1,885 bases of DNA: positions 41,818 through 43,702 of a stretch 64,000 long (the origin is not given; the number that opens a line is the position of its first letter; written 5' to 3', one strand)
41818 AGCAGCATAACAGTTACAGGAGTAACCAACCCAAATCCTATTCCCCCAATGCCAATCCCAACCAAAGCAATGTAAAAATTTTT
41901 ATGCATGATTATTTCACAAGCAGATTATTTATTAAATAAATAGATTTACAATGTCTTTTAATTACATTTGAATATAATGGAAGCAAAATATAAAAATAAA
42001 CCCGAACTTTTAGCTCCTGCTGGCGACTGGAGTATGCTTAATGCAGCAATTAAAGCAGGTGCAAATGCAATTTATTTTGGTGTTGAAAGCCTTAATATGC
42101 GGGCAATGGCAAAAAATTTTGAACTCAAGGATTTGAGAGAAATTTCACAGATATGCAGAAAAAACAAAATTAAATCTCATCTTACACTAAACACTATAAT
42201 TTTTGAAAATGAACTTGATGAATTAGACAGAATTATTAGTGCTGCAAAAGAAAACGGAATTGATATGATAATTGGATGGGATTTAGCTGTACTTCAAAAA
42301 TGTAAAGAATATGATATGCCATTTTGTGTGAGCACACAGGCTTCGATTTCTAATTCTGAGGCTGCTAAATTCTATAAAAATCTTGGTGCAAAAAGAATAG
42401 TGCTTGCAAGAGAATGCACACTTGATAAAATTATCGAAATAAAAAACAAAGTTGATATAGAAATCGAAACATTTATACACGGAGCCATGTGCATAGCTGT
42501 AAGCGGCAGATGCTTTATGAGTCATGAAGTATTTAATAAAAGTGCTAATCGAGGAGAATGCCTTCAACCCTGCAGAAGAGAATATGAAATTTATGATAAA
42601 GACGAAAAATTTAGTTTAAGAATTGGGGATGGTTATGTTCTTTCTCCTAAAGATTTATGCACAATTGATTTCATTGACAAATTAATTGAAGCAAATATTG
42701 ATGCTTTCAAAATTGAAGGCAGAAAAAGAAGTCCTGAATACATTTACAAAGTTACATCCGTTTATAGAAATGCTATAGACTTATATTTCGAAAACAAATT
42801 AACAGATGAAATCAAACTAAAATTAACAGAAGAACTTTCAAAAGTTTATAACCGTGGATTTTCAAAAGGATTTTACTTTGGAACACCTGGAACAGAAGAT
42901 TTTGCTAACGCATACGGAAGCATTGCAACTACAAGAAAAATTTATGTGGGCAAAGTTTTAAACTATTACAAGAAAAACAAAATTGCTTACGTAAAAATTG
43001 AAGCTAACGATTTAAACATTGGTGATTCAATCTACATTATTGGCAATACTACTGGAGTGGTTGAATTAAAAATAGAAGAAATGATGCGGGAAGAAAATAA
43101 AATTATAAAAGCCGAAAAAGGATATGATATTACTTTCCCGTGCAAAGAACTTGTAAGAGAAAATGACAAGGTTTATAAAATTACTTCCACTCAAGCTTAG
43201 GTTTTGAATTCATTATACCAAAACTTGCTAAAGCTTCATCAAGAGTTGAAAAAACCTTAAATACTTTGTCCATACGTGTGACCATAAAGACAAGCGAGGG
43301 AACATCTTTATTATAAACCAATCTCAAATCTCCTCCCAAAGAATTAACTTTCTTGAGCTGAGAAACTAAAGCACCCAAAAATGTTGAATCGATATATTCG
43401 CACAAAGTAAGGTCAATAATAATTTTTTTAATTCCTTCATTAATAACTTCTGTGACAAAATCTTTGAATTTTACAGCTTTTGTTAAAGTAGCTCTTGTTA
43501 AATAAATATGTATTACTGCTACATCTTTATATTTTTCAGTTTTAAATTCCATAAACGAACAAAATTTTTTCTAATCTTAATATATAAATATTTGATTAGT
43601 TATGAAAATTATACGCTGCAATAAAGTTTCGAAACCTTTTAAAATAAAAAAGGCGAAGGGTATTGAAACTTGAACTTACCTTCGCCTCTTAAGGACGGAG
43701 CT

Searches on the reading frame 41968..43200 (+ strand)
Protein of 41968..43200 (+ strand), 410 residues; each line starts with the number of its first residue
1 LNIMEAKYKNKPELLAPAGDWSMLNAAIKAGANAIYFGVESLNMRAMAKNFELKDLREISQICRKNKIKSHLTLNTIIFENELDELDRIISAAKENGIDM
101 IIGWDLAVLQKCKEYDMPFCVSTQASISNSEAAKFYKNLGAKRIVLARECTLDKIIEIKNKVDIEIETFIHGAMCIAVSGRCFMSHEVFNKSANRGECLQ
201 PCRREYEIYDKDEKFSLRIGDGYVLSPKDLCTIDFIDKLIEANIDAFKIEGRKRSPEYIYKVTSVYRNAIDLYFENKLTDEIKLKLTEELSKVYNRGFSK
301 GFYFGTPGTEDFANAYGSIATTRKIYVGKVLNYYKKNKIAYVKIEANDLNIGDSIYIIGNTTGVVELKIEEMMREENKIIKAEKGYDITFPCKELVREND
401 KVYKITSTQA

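Call 11: search_protein_families(library=pfam, proteins=[window:41968-43200:+])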
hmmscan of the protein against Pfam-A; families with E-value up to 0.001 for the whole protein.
window:41968-43200:+ (410 aa): 2 families
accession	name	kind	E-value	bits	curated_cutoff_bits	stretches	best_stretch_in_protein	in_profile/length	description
PF01136.24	Peptidase_U32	-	3.9e-81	272.2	22.4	1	83-308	1-232/233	Peptidase family U32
PF16325.11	Peptidase_U32_C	-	0.00032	21.2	28.2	1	325-399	4-79/83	Peptidase family U32 C-terminal domain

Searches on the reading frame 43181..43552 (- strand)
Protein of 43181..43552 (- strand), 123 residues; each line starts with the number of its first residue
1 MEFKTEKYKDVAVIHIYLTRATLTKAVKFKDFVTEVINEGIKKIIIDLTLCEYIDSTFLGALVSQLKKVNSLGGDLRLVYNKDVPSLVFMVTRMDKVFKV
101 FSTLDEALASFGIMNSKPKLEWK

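Call 11: search_protein_families(library=pfam, proteins=[window:43181-43552:-])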
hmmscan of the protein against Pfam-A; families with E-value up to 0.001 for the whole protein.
window:43181-43552:- (123 aa): 1 family
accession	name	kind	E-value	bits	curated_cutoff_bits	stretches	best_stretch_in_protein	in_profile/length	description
PF01740.26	STAS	-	8.5e-13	48.4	22.6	1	25-107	23-106/106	STAS domain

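Call 12: find_homologous_proteins(query=window:43181-43552:-, max_evalue=1e-10)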
Query window:43181-43552:- (123 aa): 147 proteins with E <= 1e-10 among 155 candidates; the best 120 are listed.
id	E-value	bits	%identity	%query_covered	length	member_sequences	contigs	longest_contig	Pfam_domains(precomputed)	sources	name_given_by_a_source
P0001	2.2e-67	242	93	100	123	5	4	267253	PF01740.27,PF13466.13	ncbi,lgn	ncbi:MAG: STAS domain-containing protein [Melioribacteraceae bacterium]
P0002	3.1e-60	219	82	99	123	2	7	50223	PF01740.27,PF13466.13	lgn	-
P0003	5.7e-60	218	81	100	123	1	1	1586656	PF01740.27,PF13466.13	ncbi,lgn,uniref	ncbi:STAS domain-containing protein [Rosettibacter firmus]|uniref:STAS domain-containing protein n=1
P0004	7.9e-60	218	82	100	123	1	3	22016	PF01740.27,PF13466.13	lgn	-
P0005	1.4e-59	217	81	100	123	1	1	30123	PF01740.27,PF13466.13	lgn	-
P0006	1.7e-58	214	80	100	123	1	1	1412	PF01740.27,PF13466.13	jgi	-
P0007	9.0e-57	208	78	100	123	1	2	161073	PF01740.27,PF13466.13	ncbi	-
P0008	7.2e-56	205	75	100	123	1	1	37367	PF01740.27,PF13466.13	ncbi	-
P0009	2.6e-55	203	74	100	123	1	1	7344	PF01740.27,PF13466.13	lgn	-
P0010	2.8e-55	203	75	100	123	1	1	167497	PF01740.27,PF13466.13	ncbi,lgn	ncbi:MAG: STAS domain-containing protein [Bacteroidota bacterium]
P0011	1.9e-54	201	72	100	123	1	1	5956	PF01740.27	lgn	-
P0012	3.8e-54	200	73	100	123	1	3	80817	PF01740.27,PF13466.13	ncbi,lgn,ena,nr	ncbi:MAG: STAS domain-containing protein [Ignavibacteriales bacterium]|nr:STAS domain-containing pro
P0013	4.3e-54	200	72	100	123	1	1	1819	PF01740.27,PF13466.13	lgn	-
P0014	1.3e-53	198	72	100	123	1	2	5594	PF01740.27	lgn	-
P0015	2.6e-53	197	72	100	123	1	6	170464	PF01740.27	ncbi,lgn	-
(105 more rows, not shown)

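Call 16: find_related_loci(query=A1, collection=genome_contigs, flank=7000)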
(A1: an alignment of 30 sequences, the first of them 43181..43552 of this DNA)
Query A1 (123 aa) in genome_contigs; peptide patterns used: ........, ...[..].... (x = any residue, [..] = any of these).
203 stretches matched a pattern; 182 encode a relative of the query (tblastn E <= 1e-3); the best 80 are kept; 80 distinct loci.
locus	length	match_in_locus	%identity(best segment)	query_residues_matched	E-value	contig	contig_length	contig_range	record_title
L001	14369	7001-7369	93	1-123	1e-74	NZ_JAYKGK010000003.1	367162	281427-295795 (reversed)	Rosettibacter primus strain 4148-Me NODE_3_length_367162_cov_218.843689, whole genome shotgun sequence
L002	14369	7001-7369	93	1-123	5e-74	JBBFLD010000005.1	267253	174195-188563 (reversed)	MAG: Melioribacteraceae bacterium isolate Uz-U4-16 NODE_5_length_267253_cov_12.139182, whole genome shotgun sequence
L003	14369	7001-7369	81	1-123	3e-66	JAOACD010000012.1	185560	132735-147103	MAG: Melioribacter sp. isolate SKW195 k141_787616, whole genome shotgun sequence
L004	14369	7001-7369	75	1-123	4e-62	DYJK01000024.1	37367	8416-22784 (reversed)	MAG TPA_asm: Melioribacter roseus isolate FI88_2_36_12 Afr_mines_FI88_452_length_37367_cov_4_795910, whole genome shotgu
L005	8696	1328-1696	75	1-123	1e-61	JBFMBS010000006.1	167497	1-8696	MAG: Bacteroidota bacterium isolate MAG170 MAG170_6, whole genome shotgun sequence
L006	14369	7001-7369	73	1-123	1e-60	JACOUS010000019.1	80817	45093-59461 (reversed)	MAG: Ignavibacteriales bacterium isolate NC_groundwater_78_Ag_B-0.1um_38_923 GD18-4_B1_scaffold_262991, whole genome sho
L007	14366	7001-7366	75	1-122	1e-59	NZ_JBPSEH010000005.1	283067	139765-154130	Melioribacter sp. OK-6-Me NODE_5_length_283067_cov_351.577109, whole genome shotgun sequence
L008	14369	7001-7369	72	1-123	2e-59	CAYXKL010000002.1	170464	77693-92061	MAG TPA_asm: uncultured Melioribacter sp. isolate binchicken_co58_36 genome assembly, contig: NODE_70_length_170464_cov_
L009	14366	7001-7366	72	1-122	3e-58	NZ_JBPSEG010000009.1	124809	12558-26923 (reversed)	Melioribacter sp. Ez-97 9, whole genome shotgun sequence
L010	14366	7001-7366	74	1-122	6e-58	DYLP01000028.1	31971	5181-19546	MAG TPA_asm: Melioribacter roseus isolate SulCav_AS07-7_3_37_64 SulCav_AS07_7_1268_length_31971_cov_43_723117, whole gen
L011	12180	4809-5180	69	1-123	6e-56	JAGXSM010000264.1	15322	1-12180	MAG: Melioribacter sp. isolate CROMO_A_200 c_000000988886, whole genome shotgun sequence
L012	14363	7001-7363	71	1-123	1e-55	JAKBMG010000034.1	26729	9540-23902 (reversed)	MAG: Bacteroidetes bacterium isolate FK3.bin26 NODE_3507_length_26729_cov_1.117999, whole genome shotgun sequence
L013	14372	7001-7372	69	1-123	1e-55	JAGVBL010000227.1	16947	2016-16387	MAG: Ignavibacteriales bacterium isolate DeMMO6_29 c_000000039930, whole genome shotgun sequence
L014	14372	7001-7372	69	1-123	2e-55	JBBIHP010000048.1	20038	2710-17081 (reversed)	MAG: Ignavibacteria bacterium isolate RSS170216_bin_117 NODE_1209_length_20038_cov_6.254867, whole genome shotgun sequen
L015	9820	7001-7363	71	1-123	1e-55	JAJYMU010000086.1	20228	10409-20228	MAG: Bacteroidetes bacterium isolate DBS2-4.bin16 NODE_4622_length_20228_cov_1.72733, whole genome shotgun sequence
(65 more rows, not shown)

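Call 58: search_protein_families(library=ncbifam, proteins=[window:43181-43552:-], max_evalue=0.00001)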
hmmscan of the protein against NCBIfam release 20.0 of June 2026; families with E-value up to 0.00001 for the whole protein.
window:43181-43552:- (123 aa): 2 families
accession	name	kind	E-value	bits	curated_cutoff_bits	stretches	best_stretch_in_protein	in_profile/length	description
TIGR00377.1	ant_ant_sig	superfamily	1.9e-14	53.4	53.45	1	1-106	3-108/108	anti-sigma factor antagonist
TIGR02886.1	spore_II_AA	equivalog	2.5e-09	37.1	114.75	1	23-108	20-106/106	anti-sigma F factor antagonist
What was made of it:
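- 43181..43552 (-): STAS-domain protein (anti-sigma-factor antagonist type), the conserved downstream neighbour. Calls 11, 12 and 58.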

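Call 63: find_encoding_contigs(protein=window:43181-43552:-, flank=3000, max_places=4)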
Protein window:43181-43552:- (123 aa): 1 contig read that carries it; 1 place shown.
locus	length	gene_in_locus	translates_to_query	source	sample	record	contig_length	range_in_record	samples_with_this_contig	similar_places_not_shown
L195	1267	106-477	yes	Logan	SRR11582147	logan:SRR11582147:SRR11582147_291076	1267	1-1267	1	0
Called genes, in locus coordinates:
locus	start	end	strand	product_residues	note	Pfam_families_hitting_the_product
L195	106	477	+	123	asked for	PF01740:STAS, PF13466:STAS_2 (weak)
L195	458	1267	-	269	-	?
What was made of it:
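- Tried and rejected: The exact STAS protein is found only on a 1.3-kb contig (call 63).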
